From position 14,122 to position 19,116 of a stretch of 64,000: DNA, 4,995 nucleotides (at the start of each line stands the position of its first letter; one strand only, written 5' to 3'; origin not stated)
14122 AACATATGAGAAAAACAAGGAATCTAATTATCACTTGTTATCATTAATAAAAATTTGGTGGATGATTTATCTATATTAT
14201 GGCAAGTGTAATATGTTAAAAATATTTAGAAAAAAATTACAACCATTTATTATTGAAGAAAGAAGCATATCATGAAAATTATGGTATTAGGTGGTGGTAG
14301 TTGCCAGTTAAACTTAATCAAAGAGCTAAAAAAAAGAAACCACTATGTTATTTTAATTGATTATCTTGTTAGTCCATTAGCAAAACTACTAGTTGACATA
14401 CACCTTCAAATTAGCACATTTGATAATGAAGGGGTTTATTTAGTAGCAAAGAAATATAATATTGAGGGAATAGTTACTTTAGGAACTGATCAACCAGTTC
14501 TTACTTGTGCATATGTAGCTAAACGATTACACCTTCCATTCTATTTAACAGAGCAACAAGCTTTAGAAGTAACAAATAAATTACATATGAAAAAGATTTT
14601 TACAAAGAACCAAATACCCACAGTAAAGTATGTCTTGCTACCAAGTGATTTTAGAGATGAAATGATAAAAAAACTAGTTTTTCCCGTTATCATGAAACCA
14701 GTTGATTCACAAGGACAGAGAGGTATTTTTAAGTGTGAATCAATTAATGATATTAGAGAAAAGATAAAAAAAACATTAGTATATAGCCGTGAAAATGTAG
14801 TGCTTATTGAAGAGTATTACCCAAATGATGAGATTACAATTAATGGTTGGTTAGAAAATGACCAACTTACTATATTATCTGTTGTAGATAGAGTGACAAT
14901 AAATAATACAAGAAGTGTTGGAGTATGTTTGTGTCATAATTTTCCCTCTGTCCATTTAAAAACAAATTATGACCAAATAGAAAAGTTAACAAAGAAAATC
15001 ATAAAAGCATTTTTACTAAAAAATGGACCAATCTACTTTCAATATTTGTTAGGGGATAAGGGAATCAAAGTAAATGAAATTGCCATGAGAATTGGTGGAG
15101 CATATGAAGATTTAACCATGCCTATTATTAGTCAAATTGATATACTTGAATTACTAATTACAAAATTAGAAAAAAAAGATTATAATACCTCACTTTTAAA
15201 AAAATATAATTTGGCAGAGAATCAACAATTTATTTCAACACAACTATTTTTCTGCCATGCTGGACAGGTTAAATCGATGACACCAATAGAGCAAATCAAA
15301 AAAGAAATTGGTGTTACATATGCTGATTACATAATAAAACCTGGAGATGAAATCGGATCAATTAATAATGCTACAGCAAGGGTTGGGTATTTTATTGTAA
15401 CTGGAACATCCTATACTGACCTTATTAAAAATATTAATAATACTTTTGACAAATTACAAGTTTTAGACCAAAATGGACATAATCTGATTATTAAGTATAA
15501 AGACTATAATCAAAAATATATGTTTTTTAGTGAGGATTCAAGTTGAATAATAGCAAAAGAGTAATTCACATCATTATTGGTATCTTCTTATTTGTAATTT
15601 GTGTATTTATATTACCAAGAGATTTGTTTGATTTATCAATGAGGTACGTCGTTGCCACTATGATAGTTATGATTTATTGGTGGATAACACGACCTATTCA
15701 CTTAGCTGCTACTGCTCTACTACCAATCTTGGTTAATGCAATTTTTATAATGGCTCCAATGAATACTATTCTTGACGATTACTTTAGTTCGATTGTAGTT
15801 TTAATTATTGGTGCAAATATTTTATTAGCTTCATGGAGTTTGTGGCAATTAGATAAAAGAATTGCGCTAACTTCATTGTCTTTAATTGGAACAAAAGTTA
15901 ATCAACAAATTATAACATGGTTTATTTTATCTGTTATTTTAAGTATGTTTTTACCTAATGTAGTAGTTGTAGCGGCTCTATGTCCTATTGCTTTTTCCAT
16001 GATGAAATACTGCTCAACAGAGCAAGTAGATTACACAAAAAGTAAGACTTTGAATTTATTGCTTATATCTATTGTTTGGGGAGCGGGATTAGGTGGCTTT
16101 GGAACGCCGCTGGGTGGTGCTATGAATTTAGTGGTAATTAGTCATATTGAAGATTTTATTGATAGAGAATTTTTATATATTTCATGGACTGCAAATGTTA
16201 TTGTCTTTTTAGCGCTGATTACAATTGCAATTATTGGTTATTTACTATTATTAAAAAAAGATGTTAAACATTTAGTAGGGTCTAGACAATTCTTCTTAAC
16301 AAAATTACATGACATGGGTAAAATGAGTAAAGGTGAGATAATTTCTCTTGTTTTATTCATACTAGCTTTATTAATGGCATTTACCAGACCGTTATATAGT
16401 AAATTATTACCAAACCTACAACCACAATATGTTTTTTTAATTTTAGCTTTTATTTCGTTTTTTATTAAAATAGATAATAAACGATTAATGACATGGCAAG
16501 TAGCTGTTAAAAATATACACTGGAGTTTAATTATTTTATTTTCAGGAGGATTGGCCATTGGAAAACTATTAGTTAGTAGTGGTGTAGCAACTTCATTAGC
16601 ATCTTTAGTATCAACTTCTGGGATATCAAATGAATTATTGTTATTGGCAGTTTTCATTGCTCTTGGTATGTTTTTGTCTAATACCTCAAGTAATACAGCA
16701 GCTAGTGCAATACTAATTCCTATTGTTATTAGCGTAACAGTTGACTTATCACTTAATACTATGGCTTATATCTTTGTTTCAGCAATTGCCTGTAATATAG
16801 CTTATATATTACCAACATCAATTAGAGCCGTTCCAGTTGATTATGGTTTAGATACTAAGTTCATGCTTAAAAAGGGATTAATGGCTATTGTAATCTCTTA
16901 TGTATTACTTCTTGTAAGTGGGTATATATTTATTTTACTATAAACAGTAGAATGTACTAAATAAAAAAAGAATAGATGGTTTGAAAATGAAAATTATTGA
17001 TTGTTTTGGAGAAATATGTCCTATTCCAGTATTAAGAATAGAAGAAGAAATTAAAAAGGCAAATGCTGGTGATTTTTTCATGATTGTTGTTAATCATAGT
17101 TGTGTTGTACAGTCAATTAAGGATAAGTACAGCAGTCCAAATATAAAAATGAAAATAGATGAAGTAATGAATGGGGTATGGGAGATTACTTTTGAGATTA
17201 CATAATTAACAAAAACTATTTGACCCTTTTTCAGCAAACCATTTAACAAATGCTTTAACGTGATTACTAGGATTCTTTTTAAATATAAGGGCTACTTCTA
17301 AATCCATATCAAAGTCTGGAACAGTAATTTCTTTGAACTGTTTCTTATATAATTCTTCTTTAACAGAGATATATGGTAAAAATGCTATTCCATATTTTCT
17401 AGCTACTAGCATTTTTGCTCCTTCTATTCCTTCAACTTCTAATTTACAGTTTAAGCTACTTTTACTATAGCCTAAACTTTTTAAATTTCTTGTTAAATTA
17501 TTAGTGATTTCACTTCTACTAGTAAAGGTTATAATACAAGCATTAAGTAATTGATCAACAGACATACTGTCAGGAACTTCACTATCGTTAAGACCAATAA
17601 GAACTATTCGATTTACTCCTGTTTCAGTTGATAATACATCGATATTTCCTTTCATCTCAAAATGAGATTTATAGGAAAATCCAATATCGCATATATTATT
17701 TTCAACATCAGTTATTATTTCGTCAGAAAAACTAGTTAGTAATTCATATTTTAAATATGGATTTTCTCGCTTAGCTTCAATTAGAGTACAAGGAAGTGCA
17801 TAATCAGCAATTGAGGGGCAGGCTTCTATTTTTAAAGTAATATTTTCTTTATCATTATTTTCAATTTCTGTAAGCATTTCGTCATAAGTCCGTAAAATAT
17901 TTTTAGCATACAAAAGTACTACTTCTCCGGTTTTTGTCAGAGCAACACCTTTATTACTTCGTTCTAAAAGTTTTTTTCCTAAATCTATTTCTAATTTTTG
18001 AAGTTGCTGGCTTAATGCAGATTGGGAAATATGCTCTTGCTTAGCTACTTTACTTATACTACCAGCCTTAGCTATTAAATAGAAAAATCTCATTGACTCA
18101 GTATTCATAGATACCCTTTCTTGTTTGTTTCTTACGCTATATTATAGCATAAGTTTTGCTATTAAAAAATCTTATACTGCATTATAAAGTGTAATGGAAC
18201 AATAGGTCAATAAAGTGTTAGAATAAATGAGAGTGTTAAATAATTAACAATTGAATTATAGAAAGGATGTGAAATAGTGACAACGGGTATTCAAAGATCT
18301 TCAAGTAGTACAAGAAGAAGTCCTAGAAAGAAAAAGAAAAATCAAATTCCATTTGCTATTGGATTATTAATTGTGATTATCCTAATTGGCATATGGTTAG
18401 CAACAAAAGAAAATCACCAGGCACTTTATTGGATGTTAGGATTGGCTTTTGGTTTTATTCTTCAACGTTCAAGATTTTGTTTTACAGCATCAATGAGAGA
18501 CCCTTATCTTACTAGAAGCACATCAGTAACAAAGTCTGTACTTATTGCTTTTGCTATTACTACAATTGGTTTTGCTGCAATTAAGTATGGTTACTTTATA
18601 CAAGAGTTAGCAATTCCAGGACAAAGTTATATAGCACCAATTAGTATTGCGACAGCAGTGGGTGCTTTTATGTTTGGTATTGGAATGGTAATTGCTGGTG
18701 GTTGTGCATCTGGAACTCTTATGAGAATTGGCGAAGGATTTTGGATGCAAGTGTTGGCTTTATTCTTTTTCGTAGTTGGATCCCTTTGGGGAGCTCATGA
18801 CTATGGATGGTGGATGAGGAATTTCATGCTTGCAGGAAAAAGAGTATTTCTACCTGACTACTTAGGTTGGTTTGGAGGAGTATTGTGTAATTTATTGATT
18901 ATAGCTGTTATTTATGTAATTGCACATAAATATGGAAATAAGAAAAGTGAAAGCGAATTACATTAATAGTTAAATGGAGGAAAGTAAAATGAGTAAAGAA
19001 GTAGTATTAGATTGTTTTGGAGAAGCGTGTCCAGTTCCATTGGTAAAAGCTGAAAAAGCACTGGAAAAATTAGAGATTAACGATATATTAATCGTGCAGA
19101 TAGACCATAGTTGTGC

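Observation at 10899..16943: Translationally coupled five-gene cassette: GT-C, WecE-type aminotransferase, GT2, ATP-grasp ligase and DASS-type permease; a possible novel envelope amino-sugar decoration pathway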

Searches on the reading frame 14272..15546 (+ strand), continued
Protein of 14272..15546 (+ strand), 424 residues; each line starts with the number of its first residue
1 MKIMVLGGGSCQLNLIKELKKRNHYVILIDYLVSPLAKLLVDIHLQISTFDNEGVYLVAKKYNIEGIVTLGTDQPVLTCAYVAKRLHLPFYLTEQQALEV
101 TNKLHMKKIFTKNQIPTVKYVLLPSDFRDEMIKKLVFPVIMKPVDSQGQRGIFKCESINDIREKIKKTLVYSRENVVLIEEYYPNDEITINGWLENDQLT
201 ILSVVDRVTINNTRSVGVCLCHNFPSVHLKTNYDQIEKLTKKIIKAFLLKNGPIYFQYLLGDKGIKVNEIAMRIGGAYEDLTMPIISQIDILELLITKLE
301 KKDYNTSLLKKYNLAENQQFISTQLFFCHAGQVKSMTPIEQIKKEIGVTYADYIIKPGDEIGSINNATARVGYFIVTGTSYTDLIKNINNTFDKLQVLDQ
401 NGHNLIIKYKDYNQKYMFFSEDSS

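Call 56: search_protein_families(library=ncbifam, proteins=[L054:14913-15815:+, L054:13837-14757:+, L022:16781-17737:+, L022:15634-16545:+, L009:4633-6219:+, L009:3722-4615:+, L083:17948-19246:+], max_evalue=1e-8)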
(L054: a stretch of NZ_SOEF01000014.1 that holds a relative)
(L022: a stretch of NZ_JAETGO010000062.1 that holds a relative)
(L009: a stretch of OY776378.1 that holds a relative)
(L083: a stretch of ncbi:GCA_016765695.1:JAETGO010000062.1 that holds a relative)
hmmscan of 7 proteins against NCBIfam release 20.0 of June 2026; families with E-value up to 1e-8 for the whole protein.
L054:14913-15815:+ (300 aa): 11 families
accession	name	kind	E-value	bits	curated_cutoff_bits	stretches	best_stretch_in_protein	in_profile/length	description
NF005902.0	PRK07878.1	equivalog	7.8e-24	84.3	647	2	177-282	272-379/392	adenylyltransferase/sulfurtransferase MoeZ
NF007627.0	PRK10287.1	equivalog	6.6e-15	55.2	102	0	207-282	19-95/104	thiosulfate sulfurtransferase PspE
NF001195.0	PRK00162.1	equivalog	3.8e-14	52.9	102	0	207-282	19-94/108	thiosulfate sulfurtransferase GlpE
NF006444.0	PRK08762.1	equivalog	5.8e-14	51.5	449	0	200-284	23-107/387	molybdopterin-synthase adenylyltransferase MoeB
NF041203.1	rhodanese_LYCAU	equivalog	1.8e-13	50.3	115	0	190-280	19-112/126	rhodanese-related (seleno)protein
TIGR02981.1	phageshock_pspE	exception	1e-12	48.2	126.3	0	208-281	18-92/101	thiosulfate sulfurtransferase PspE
NF045521.1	rhoda_near_glyco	subfamily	3.3e-12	46.4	145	0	203-298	29-115/144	rhodanese homology domain-containing protein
TIGR04568.1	arch_SelU_Nterm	equivalog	2e-11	44.1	200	0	184-232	82-127/215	selenouridine synthase SelU-like subunit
NF008750.0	PRK11784.1-2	equivalog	1.1e-10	41.2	241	0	52-87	5-39/346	tRNA 2-selenouridine(34) synthase MnmH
NF008752.0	PRK11784.1-4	equivalog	1.8e-09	36.9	266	0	209-232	19-42/357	tRNA 2-selenouridine(34) synthase MnmH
NF045694.1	seleno_TsoB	exception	3.4e-09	35.4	805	0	8-93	5-91/572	rhodanese/DsbD fusion-like selenoprotein TsoB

L054:13837-14757:+ (306 aa): 4 families
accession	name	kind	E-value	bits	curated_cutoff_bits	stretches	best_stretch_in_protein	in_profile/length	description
NF008557.0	PRK11493.1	equivalog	3.8e-28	98.4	250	1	58-289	39-276/281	3-mercaptopyruvate sulfurtransferase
NF040901.1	SeO3_TeO2_ExtH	equivalog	8.6e-15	54.6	200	0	225-300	285-364/430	selenite/tellurite reduction operon rhodanese-like protein ExtH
NF006444.0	PRK08762.1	equivalog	2e-09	36.6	449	0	188-292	26-116/387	molybdopterin-synthase adenylyltransferase MoeB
NF005902.0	PRK07878.1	equivalog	5.6e-09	35.4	647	0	167-285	280-384/392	adenylyltransferase/sulfurtransferase MoeZ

L022:16781-17737:+ (318 aa): 11 families
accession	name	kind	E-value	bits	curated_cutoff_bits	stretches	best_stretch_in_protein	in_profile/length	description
NF005902.0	PRK07878.1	equivalog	2.3e-22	79.4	647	2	195-299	272-378/392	adenylyltransferase/sulfurtransferase MoeZ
NF006444.0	PRK08762.1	equivalog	8.9e-19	67.4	449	1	210-302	13-107/387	molybdopterin-synthase adenylyltransferase MoeB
NF045521.1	rhoda_near_glyco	subfamily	5.2e-18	65.2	145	1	219-297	24-103/144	rhodanese homology domain-containing protein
NF007627.0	PRK10287.1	equivalog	9.7e-18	64.3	102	0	229-298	23-93/104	thiosulfate sulfurtransferase PspE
TIGR02981.1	phageshock_pspE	exception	7.5e-16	58.3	126.3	0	229-298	21-91/101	thiosulfate sulfurtransferase PspE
NF041203.1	rhodanese_LYCAU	equivalog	3.2e-15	55.9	115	0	59-146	15-104/126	rhodanese-related (seleno)protein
NF001195.0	PRK00162.1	equivalog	6.2e-15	55.4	102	0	210-299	6-93/108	thiosulfate sulfurtransferase GlpE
NF008752.0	PRK11784.1-4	equivalog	1.4e-11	43.8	266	0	253-298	78-124/357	tRNA 2-selenouridine(34) synthase MnmH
NF008750.0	PRK11784.1-2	equivalog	3.1e-10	39.7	241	0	71-105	6-39/346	tRNA 2-selenouridine(34) synthase MnmH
NF005646.0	PRK07411.1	equivalog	4.5e-10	39.2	633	0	209-303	282-380/390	molybdopterin-synthase adenylyltransferase MoeB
TIGR04568.1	arch_SelU_Nterm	equivalog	4.6e-09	36.4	200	0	256-298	165-208/215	selenouridine synthase SelU-like subunit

L022:15634-16545:+ (303 aa): 7 families
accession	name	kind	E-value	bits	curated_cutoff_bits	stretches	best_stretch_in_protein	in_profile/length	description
NF008557.0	PRK11493.1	equivalog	1.1e-25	90.3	250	1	59-288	41-278/281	3-mercaptopyruvate sulfurtransferase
NF040901.1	SeO3_TeO2_ExtH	equivalog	5.5e-17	61.9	200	0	46-170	66-201/430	selenite/tellurite reduction operon rhodanese-like protein ExtH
NF005646.0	PRK07411.1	equivalog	1.9e-10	40.4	633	0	167-283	278-383/390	molybdopterin-synthase adenylyltransferase MoeB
NF041203.1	rhodanese_LYCAU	equivalog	3.2e-10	39.8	115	0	164-282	15-119/126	rhodanese-related (seleno)protein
NF045521.1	rhoda_near_glyco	subfamily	5.1e-10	39.3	145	0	179-288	22-116/144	rhodanese homology domain-containing protein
NF006444.0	PRK08762.1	equivalog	2.7e-09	36.2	449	0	174-295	16-122/387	molybdopterin-synthase adenylyltransferase MoeB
TIGR04568.1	arch_SelU_Nterm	equivalog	4e-09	36.6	200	0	169-213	87-128/215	selenouridine synthase SelU-like subunit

L009:4633-6219:+ (528 aa): 12 families
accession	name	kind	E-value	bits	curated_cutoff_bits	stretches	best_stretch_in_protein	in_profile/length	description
NF001195.0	PRK00162.1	equivalog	8.9e-29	99.9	102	0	431-506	7-84/108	thiosulfate sulfurtransferase GlpE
NF006444.0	PRK08762.1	equivalog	1.1e-25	90.1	449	0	168-272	5-110/387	molybdopterin-synthase adenylyltransferase MoeB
NF005902.0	PRK07878.1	equivalog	1.3e-25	90.1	647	0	290-377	288-377/392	adenylyltransferase/sulfurtransferase MoeZ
NF007627.0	PRK10287.1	equivalog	3.3e-20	72.3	102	0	197-266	23-94/104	thiosulfate sulfurtransferase PspE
NF045521.1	rhoda_near_glyco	subfamily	3.8e-18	65.7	145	0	193-261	30-99/144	rhodanese homology domain-containing protein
NF005646.0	PRK07411.1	equivalog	6.8e-18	65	633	0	192-275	297-385/390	molybdopterin-synthase adenylyltransferase MoeB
TIGR02981.1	phageshock_pspE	exception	2.3e-17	63.1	126.3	0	197-265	21-91/101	thiosulfate sulfurtransferase PspE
NF041203.1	rhodanese_LYCAU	equivalog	2.2e-14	53.2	115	0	172-273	14-117/126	rhodanese-related (seleno)protein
NF033833.0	rhodan_ChrE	equivalog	4.2e-14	52.4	120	0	292-378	6-94/108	rhodanese family chromate resistance protein ChrE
NF008750.0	PRK11784.1-2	equivalog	3.3e-13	49.5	241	0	438-476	9-47/346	tRNA 2-selenouridine(34) synthase MnmH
NF008752.0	PRK11784.1-4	equivalog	2.3e-11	43.1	266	0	313-379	58-126/357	tRNA 2-selenouridine(34) synthase MnmH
TIGR03167.1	tRNA_sel_U_synt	equivalog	9.2e-11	41.7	219.75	0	444-473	2-31/311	tRNA 2-selenouridine(34) synthase MnmH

L009:3722-4615:+ (297 aa): 7 families
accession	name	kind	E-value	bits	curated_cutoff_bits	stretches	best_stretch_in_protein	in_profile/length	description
NF008557.0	PRK11493.1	equivalog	1.9e-24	86.2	250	1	54-281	39-274/281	3-mercaptopyruvate sulfurtransferase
NF005902.0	PRK07878.1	equivalog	3.3e-13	49.3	647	0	150-283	274-388/392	adenylyltransferase/sulfurtransferase MoeZ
NF006444.0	PRK08762.1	equivalog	7.3e-13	47.9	449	0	182-283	26-114/387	molybdopterin-synthase adenylyltransferase MoeB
NF040901.1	SeO3_TeO2_ExtH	equivalog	6.3e-12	45.2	200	0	217-274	283-344/430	selenite/tellurite reduction operon rhodanese-like protein ExtH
NF001133.1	PRK00142.1-1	equivalog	2e-10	40.6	170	0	127-280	66-207/229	oxygen-dependent tRNA uridine(34) hydroxylase TrhO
NF045521.1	rhoda_near_glyco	subfamily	4.1e-10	39.6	145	0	180-288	26-120/144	rhodanese homology domain-containing protein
NF005646.0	PRK07411.1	equivalog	1.7e-09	37.3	633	0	169-285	283-388/390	molybdopterin-synthase adenylyltransferase MoeB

L083:17948-19246:+ (432 aa): 2 families
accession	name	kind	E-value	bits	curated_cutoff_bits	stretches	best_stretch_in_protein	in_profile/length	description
NF033796.1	selen_YedE_FdhT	exception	1.5e-23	83.6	350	1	252-414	2-157/387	selenium metabolism membrane protein YedE/FdhT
NF052577.1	ThSTportTsuASprch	equivalog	2.6e-10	40.2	400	0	328-408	244-320/330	thiosulfate transporter TsuA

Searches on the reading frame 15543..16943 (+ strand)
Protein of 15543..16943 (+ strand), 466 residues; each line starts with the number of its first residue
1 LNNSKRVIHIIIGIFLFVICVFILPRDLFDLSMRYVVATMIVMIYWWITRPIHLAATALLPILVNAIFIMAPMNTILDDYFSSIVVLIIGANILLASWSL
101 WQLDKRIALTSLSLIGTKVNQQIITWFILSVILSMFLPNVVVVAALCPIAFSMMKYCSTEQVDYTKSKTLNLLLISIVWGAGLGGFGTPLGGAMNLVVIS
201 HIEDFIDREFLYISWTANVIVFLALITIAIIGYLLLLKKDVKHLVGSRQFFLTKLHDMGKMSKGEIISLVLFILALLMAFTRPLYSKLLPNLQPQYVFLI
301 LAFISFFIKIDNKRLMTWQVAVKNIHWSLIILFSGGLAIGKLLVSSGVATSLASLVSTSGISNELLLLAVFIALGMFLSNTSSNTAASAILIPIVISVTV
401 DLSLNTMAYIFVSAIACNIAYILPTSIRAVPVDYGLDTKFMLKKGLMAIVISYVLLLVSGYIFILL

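Call 3: search_protein_families(library=pfam, proteins=[window:15543-16943:+], max_evalue=0.01)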
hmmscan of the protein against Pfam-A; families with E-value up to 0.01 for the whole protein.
window:15543-16943:+ (466 aa): 2 families
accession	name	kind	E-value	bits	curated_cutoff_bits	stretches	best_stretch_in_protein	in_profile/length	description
PF03600.22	CitMHS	-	1e-35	123.9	31.9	1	45-416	2-336/336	Citrate transporter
PF00939.25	Na_sulph_symp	-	2.9e-29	102.8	27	1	6-462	3-464/472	Sodium:sulfate symporter transmembrane region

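Call 4: search_protein_families(library=ncbifam, proteins=[window:15543-16943:+], max_evalue=0.01)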
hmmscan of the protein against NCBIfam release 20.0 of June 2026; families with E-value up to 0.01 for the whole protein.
window:15543-16943:+ (466 aa): 1 family
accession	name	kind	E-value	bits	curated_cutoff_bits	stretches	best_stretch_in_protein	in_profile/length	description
TIGR00785.1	dass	subfamily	2.7e-39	135.1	198.6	1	35-463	12-443/444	DASS family sodium-coupled anion symporter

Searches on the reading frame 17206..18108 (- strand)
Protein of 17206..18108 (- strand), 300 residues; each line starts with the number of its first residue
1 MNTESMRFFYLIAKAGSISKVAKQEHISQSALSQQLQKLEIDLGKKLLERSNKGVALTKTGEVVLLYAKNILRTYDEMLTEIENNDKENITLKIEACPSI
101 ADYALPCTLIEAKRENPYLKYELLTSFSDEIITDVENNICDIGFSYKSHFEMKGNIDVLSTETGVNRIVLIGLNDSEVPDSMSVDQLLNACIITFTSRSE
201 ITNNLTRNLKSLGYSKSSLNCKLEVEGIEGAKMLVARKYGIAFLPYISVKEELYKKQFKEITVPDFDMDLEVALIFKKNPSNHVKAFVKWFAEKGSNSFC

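Call 25: search_protein_families(library=ncbifam, proteins=[window:17206-18108:-], max_evalue=0.00001)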
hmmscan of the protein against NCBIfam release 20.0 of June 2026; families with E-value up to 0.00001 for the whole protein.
window:17206-18108:- (300 aa): 49 families (the best 25 are shown)
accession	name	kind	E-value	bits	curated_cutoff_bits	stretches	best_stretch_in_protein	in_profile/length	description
NF040786.1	LysR_Sec_metab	equivalog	2.4e-42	145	250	1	1-289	1-292/298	selenium metabolism-associated LysR family transcriptional regulator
NF053705.1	TransRegGltCGpos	equivalog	3.7e-28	98.6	350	1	1-279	1-275/300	glutamate biosynthesis transcriptional regulator GltC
NF058504.1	TransRegCcpCBac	equivalog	1.7e-25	90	400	1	1-263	1-251/287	transcriptional regulator CcpC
NF047520.1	trans_act_CidR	equivalog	1.8e-24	86.4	415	1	1-281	1-276/292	cidABC operon transcriptional activator CidR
NF008722.0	PRK11716.1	equivalog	4.4e-24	85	246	1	1-291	1-290/293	HTH-type transcriptional activator IlvY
NF041036.1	decaheme_TF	subfamily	2.9e-22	79.5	210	1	1-288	1-289/301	multiheme cytochrome-associated LysR family transcriptional regulator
NF040889.1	trans_reg_YeiE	equivalog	1.8e-19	70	480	1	6-282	8-277/288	DNA-binding transcriptional regulator YeiE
NF008095.0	PRK10837.1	subfamily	5.4e-19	68.5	281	1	7-289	9-284/290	LysR family transcriptional regulator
NF047711.1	PutUtilRegPtrR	equivalog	2e-18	66.5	400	1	1-246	1-236/283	putrescine utilization regulator PtrR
NF008416.0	PRK11242.1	equivalog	8.3e-18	64.7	277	1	4-163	4-164/300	transcriptional regulator CynR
NF007385.0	PRK09906.1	equivalog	1.3e-17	63.9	356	1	2-246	2-243/296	DNA-binding transcriptional regulator HcaR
TIGR02424.1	TF_pcaQ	equivalog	2e-17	63.1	303.8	1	7-136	9-139/300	pca operon transcription factor PcaQ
NF045775.1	acetoin_reg_AlsR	exception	5.7e-17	62.1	430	1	2-290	2-287/290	acetoin biosynthesis transcriptional regulator AlsR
NF008410.0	PRK11233.1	equivalog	5.7e-17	61.8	309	1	1-286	1-282/305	nitrogen assimilation transcriptional regulator NAC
NF040888.1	trans_reg_YafC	equivalog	4.7e-16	58.5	470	1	2-293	4-291/293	DNA-binding transcriptional regulator YafC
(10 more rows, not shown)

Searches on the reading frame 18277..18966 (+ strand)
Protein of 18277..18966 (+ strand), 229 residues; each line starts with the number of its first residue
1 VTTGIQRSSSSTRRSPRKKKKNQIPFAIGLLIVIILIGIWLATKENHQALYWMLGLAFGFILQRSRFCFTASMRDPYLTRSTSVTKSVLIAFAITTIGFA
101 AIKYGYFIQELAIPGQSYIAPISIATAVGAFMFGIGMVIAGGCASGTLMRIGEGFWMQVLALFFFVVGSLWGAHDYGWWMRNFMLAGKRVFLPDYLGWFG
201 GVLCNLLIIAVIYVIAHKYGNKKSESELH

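Call 25: search_protein_families(library=ncbifam, proteins=[window:18277-18966:+], max_evalue=0.00001)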
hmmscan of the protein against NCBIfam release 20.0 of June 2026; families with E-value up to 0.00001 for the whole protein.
window:18277-18966:+ (229 aa): 4 families
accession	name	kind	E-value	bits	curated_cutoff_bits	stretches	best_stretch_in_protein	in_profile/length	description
NF033796.1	selen_YedE_FdhT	exception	8.1e-29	100.9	350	1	10-222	177-382/387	selenium metabolism membrane protein YedE/FdhT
NF052577.1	ThSTportTsuASprch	equivalog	3.7e-22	79.1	400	1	53-168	7-116/330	thiosulfate transporter TsuA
NF041049.1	thio_trans_TsuA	exception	2.9e-18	66.1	645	1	55-170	11-120/348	thiosulfate utilization transporter TsuA/YeeE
TIGR04112.1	seleno_YedE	equivalog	3.6e-08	33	200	1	52-188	189-313/337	YedE family putative selenium transporter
